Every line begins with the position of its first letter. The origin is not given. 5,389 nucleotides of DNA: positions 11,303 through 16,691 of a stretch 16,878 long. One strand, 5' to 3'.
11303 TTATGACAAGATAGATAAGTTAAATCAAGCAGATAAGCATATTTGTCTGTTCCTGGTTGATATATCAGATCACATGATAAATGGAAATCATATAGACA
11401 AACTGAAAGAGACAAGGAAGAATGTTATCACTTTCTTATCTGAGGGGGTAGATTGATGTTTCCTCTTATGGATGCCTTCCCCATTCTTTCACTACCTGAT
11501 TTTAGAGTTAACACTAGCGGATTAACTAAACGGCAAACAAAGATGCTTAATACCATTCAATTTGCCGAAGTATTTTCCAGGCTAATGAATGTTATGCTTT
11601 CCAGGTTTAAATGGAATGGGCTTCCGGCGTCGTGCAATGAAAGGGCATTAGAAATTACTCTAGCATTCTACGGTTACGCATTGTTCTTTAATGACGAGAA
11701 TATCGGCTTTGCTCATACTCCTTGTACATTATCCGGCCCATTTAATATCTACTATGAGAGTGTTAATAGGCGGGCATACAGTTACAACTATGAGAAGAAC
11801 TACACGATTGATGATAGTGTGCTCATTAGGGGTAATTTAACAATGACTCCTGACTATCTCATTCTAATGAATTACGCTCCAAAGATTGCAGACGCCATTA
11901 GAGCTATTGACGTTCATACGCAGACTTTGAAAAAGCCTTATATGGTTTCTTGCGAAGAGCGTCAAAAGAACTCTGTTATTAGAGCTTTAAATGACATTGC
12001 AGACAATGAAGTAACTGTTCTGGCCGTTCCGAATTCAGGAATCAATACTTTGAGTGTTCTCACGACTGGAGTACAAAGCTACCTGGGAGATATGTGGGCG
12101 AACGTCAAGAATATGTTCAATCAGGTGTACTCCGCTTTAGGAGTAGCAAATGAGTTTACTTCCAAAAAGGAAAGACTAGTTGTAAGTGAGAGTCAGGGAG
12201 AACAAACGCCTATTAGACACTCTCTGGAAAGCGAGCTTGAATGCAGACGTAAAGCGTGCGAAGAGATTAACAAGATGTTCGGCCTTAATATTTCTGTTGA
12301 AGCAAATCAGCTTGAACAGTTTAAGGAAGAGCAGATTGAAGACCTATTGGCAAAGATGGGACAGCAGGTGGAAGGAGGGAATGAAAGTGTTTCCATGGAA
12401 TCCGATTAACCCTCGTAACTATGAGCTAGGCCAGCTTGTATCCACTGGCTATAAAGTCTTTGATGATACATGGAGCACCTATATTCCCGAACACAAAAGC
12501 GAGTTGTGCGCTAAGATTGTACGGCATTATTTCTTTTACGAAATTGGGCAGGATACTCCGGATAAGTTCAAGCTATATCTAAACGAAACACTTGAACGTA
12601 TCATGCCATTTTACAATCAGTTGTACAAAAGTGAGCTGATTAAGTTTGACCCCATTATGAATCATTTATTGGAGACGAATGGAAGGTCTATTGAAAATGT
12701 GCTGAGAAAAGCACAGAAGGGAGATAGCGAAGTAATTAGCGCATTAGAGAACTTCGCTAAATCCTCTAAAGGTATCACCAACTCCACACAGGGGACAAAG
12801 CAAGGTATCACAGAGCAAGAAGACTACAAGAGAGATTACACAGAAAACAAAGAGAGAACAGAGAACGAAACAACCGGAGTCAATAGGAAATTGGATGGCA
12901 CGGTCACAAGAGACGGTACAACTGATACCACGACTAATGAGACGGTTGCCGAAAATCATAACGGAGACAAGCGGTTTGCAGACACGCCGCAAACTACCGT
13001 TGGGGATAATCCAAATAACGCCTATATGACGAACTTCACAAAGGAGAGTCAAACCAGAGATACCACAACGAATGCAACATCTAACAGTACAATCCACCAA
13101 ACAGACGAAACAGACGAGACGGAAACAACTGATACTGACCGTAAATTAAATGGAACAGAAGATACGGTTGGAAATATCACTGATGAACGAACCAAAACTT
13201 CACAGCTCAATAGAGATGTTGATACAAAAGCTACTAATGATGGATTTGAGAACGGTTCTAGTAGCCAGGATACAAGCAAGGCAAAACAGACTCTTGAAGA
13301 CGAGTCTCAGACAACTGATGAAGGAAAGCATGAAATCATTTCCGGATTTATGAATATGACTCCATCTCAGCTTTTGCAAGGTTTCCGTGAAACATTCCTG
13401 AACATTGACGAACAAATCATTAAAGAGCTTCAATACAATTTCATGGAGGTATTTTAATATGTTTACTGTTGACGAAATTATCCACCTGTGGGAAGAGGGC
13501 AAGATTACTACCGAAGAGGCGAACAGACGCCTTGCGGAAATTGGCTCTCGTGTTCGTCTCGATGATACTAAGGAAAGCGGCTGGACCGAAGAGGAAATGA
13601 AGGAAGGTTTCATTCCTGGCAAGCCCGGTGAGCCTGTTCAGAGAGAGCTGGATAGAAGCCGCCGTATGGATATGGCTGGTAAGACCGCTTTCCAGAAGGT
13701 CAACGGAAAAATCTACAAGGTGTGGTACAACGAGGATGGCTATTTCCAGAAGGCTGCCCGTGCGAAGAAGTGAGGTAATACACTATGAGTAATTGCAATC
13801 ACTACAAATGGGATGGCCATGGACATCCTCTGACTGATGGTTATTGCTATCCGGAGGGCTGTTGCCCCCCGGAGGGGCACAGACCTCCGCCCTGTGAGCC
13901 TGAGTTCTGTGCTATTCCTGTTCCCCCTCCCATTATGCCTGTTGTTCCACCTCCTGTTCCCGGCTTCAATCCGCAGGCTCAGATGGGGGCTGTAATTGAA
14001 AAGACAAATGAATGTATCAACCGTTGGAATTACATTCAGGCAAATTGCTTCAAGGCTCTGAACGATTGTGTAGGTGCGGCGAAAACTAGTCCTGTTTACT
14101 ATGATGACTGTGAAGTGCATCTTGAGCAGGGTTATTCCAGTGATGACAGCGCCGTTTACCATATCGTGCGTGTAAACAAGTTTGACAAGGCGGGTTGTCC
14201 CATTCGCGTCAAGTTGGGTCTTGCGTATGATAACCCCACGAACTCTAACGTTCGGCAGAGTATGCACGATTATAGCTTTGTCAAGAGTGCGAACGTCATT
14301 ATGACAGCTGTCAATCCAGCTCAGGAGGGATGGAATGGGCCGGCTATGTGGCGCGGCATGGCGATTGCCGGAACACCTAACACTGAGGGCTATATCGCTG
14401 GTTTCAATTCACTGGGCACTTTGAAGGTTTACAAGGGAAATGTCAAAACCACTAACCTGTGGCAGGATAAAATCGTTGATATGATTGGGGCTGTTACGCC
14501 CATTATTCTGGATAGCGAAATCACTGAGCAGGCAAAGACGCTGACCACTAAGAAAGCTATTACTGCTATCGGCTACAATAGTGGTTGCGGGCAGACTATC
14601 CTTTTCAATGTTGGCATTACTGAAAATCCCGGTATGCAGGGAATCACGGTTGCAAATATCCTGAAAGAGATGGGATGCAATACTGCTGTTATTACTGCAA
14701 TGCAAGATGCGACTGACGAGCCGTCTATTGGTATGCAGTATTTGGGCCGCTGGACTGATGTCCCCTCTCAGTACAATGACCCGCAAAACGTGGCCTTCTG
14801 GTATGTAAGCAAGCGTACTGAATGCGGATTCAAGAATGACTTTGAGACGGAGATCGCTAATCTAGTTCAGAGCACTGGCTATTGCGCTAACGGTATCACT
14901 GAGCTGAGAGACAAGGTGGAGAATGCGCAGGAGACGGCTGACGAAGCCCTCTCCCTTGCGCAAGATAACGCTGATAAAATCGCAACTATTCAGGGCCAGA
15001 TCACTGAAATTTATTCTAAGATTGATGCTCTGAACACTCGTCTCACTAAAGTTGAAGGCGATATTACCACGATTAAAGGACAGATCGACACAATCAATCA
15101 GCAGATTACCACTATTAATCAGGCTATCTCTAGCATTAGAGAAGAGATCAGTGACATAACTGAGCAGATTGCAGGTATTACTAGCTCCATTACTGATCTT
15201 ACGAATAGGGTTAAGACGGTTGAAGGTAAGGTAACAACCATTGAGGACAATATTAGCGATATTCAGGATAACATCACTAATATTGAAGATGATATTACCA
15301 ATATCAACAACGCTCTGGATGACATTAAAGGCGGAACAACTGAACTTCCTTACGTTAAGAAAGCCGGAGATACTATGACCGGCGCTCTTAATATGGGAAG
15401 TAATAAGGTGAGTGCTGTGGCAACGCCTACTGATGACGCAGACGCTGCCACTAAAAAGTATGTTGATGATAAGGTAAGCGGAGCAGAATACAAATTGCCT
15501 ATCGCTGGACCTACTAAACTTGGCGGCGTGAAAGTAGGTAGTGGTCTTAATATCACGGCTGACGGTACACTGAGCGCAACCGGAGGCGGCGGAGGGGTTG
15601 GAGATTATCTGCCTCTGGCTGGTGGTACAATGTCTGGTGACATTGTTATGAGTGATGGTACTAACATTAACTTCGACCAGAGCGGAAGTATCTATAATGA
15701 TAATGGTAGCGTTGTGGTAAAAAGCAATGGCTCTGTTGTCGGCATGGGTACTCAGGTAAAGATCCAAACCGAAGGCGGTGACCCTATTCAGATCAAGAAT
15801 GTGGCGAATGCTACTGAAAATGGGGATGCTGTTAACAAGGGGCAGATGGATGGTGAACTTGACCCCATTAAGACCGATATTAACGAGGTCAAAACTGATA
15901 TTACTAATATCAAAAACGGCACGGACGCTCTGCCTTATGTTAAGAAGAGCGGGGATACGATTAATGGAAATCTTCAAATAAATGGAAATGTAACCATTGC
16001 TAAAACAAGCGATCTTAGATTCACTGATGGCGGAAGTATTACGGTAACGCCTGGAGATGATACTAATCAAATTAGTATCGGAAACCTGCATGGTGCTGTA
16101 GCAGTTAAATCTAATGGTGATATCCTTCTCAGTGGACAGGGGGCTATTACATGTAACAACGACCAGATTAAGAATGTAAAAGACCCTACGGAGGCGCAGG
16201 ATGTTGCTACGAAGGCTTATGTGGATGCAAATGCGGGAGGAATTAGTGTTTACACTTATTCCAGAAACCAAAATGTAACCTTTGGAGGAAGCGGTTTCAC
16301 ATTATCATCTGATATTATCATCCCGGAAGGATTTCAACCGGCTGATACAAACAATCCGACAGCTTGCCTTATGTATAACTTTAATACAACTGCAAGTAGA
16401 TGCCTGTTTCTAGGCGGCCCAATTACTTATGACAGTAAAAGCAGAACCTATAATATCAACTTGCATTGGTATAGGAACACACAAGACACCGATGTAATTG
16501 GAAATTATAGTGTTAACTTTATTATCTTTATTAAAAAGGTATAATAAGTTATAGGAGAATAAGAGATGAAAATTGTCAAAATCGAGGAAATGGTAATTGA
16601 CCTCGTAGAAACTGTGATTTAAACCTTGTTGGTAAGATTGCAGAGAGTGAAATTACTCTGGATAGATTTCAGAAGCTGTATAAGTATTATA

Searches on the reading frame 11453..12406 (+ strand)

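Call 10: search_protein_families(library=phrogs, proteins=[window:11453-12406:+], max_evalue=0.001)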
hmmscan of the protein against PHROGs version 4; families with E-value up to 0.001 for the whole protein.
window:11453-12406:+ (318 aa): 1 family
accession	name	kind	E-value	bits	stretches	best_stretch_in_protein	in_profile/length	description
phrog_2038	-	connector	1.4e-50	173.5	1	31-298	17-304/314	upper collar connector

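Call 11: search_protein_families(library=pfam, proteins=[window:11453-12406:+], max_evalue=0.01)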
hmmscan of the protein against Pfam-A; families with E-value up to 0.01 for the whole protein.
window:11453-12406:+ (318 aa): 1 family
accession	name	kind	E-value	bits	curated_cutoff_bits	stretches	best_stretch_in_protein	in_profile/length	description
PF05352.17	Phage_connector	-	7.4e-35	121.2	25.6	1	33-284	14-276/281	Phage Connector (GP10)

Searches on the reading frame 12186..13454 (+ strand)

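Call 10: search_protein_families(library=phrogs, proteins=[window:12186-13454:+], max_evalue=0.001)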
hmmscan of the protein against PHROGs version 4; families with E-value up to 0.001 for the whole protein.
window:12186-13454:+ (423 aa): 2 families
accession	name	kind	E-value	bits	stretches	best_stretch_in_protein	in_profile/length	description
phrog_3225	-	connector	1.4e-14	55.5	1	91-423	49-263/263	adaptor Ad4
phrog_5472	-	tail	9.7e-12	45.8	1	68-252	26-211/264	lower collar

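Call 11: search_protein_families(library=pfam, proteins=[window:12186-13454:+], max_evalue=0.01)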
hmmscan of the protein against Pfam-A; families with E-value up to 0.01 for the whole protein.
window:12186-13454:+ (423 aa): 0 families

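Call 82: search_protein_families(library=phrogs, proteins=[window:12186-13454:+], max_evalue=0.001)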
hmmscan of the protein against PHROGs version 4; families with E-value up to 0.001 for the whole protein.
window:12186-13454:+ (423 aa): 2 families
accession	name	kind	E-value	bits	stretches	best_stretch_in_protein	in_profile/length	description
phrog_3225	-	connector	1.4e-14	55.5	1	91-423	49-263/263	adaptor Ad4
phrog_5472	-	tail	9.7e-12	45.8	1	68-252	26-211/264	lower collar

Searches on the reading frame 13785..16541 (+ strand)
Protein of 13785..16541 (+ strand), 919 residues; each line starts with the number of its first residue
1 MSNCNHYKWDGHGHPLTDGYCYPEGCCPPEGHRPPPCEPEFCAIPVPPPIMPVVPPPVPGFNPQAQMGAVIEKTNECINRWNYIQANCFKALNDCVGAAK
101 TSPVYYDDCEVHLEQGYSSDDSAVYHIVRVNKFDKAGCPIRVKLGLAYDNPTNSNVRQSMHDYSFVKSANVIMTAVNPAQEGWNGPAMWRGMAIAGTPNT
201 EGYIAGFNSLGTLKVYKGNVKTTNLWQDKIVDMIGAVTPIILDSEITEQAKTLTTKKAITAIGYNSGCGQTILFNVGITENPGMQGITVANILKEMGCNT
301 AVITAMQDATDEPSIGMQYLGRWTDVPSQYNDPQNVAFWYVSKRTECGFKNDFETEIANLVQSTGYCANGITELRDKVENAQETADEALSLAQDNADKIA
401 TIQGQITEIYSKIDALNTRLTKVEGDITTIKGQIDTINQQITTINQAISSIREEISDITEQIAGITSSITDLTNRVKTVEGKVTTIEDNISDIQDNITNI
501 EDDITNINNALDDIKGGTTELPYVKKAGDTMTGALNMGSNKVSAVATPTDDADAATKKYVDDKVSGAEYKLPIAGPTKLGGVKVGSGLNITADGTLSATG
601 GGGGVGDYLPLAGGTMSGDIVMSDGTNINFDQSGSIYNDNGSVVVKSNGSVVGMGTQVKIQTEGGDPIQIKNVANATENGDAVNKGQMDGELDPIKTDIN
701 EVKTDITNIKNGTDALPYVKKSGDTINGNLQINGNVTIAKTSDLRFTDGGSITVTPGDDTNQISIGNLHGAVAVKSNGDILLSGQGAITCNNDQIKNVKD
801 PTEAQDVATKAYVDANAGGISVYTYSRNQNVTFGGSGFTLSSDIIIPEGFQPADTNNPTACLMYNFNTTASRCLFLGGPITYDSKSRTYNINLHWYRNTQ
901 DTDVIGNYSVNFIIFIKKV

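Call 10: search_protein_families(library=phrogs, proteins=[window:13785-16541:+], max_evalue=0.001)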
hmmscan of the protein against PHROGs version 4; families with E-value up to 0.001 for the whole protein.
window:13785-16541:+ (919 aa): 22 families
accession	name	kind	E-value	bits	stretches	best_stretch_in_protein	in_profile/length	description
phrog_2647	-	head and packaging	7.9e-12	45.9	1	532-594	76-133/336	head decoration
phrog_77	-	DNA, RNA and nucleotide metabolism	1.6e-10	41.2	1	369-513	658-788/967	SbcC-like subunit of palindrome specific endonuclease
phrog_1775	-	head and packaging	2.5e-10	39.6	1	375-713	478-678/1609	minor head protein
phrog_5553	-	unknown function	1.9e-09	38.7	1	401-490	11-100/114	-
phrog_5328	-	unknown function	8.9e-09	36.7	1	414-508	5-99/101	-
phrog_26630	-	tail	1.5e-08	34.7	1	530-566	118-154/506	tail fiber protein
phrog_1219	-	tail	4.5e-08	34.1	2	445-509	74-138/233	tail needle protein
phrog_1193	-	other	4.3e-07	30.8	0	408-464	3-56/76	hemolysin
phrog_736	-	unknown function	1.3e-05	26.3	0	416-451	62-102/112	-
phrog_19577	-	head and packaging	3.5e-05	24.1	1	387-552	54-219/378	minor head protein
phrog_1640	-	tail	4.7e-05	23.7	1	792-815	139-162/765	tail protein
phrog_5211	-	unknown function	7.9e-05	23.9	0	433-491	9-67/112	-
phrog_12015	-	unknown function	7.9e-05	23.3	0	395-455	96-156/165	-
phrog_2990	-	unknown function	0.00012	23.3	0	460-515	26-81/133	-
phrog_4619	-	unknown function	0.0003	20.9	0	393-461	86-154/556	-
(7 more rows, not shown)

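Call 11: search_protein_families(library=pfam, proteins=[window:13785-16541:+], max_evalue=0.01)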
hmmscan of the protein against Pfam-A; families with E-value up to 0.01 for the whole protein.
window:13785-16541:+ (919 aa): 57 families (the best 25 are shown)
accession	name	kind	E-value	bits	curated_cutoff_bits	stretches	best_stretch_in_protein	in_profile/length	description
PF04513.17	Baculo_PEP_C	-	1.6e-07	31.9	38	1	428-518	30-122/140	Baculovirus polyhedron envelope protein, PEP, C terminus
PF05377.16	FlaC_arch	-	2.4e-07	31.5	27.8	0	412-449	1-38/55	Flagella accessory protein C (FlaC)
PF23991.1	DUF7310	-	2.9e-07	31.3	40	1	385-441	15-67/83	Coiled-coil region of unknown function (DUF7310)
PF07889.17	DUF1664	-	3.8e-07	30.6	34.6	1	442-515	48-121/124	Protein of unknown function (DUF1664)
PF10779.14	XhlA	-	3.9e-07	30.6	34.7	0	474-518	4-48/67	Haemolysin XhlA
PF13166.12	AAA_13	-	6.9e-07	28.8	36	1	366-520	301-476/713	AAA domain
PF14712.11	Snapin_Pallidin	-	1.7e-06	28.8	29.6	1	354-423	19-88/89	Snapin/Pallidin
PF05531.17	NPV_P10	-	2.6e-06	28.3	29.8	1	401-453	8-63/75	Nucleopolyhedrovirus P10 protein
PF04108.17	ATG17_like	-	5.3e-06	26.6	43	1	385-516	121-243/355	Autophagy protein ATG17-like domain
PF10473.14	CENP-F_leu_zip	-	7.9e-06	26.4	34.5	1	409-509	22-122/140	Leucine-rich repeats of kinetochore protein Cenp-F/LEK1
PF06419.17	COG6_N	-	8.4e-06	26.4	27.4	1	427-486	35-94/114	Conserved oligomeric complex COG6, N-terminal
PF12296.13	HsbA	-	1.4e-05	26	33.5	1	491-554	2-64/121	Hydrophobic surface binding protein A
PF00261.25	Tropomyosin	-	1.6e-05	24.9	38.6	1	373-511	101-239/242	Tropomyosin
PF11932.13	DUF3450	-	2.1e-05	24.4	32.6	1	375-451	15-91/241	Protein of unknown function (DUF3450)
PF08614.16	ATG16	-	2.2e-05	25.2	33.7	1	374-499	34-162/200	Autophagy protein 16 (ATG16)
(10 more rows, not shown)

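Call 78: find_related_loci(query=window:13785-16541:+, collection=genome_contigs, flank=3000)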
Query window:13785-16541:+ (919 aa) in genome_contigs; peptide patterns used: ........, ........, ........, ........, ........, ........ (x = any residue, [..] = any of these).
99 stretches matched a pattern; 32 encode a relative of the query (tblastn E <= 1e-3); 31 distinct loci.
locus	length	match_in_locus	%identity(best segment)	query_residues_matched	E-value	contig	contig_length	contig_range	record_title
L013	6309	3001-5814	31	34-819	2e-70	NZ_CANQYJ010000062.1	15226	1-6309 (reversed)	MAG: uncultured Rikenella sp. isolate Lapin-015__bin72 Lapin-015__NODE_3756_length_15226_cov_9.097762, whole genome shot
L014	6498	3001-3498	31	430-600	3e-11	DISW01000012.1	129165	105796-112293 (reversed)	MAG TPA_asm: Bacteriovoracaceae bacterium UBA6200 UBA6200_contig_1280, whole genome shotgun sequence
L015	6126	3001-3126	67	523-564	1e-9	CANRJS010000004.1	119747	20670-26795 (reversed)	MAG: uncultured Clostridia bacterium isolate Lapin-022__bin13 genome assembly, contig: Lapin-022__NODE_132_length_119747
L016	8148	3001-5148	28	533-829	2e-7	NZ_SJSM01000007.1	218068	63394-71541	Pedobacter hiemivivus strain RP-3-8 contig7, whole genome shotgun sequence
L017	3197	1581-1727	49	523-571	1e-7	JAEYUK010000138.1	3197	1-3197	MAG: Proteobacteria bacterium isolate OH_CBlB_167 k127_3527087, whole genome shotgun sequence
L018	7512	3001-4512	27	532-818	4e-7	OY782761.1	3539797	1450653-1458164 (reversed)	MAG: uncultured Microbacter sp. isolate 18e5b0ea-38ec-4f9a-a4be-e39ef802a315 genome assembly, chromosome: 1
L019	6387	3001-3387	32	460-563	2e-6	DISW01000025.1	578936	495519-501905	MAG TPA_asm: Bacteriovoracaceae bacterium UBA6200 UBA6200_contig_88, whole genome shotgun sequence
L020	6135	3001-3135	51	533-576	4e-6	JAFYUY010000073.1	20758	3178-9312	MAG: Clostridia bacterium isolate RGIG7445 Water_buffalos_Colon-1__c519759, whole genome shotgun sequence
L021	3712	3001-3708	27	541-815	4e-7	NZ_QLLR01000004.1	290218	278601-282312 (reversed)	Pedobacter cryoconitis strain DSM 14825 LY11DRAFT_scaffold00004.4, whole genome shotgun sequence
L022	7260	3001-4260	49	519-854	5e-6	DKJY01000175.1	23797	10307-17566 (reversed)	MAG TPA_asm: Bacteroidales bacterium UBA6680 UBA6680_contig_2901, whole genome shotgun sequence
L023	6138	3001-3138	49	545-591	9e-6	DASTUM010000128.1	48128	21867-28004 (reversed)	MAG TPA_asm: Micavibrio sp. isolate SMAG_U2332 k141_789799, whole genome shotgun sequence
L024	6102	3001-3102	59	532-565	9e-6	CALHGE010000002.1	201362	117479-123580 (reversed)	MAG: uncultured Flavobacteriaceae bacterium isolate R3_Bin_METABAT__35_sub_1 genome assembly, contig: c_000003281111, wh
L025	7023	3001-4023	72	535-817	2e-5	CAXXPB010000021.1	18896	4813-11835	MAG: uncultured Microbacter sp. isolate 8123eb00-e18b-4172-bf70-156c16b57224 genome assembly, contig: contig_21, whole g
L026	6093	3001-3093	61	533-563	4e-5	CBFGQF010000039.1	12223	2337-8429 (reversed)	MAG TPA_asm: uncultured Alphaproteobacteria bacterium isolate SRR14536361_binner13_Refined_63 genome assembly, contig: E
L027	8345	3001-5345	44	523-565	4e-5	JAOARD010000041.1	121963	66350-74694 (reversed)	MAG: Bacteroidales bacterium isolate McBI.38 contig_89469, whole genome shotgun sequence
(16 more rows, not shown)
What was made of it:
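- Tried and rejected: The other matches were mostly confined to a short motif (about residues 520-600) and lay largely in Bacteroidota genomes (call 78).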
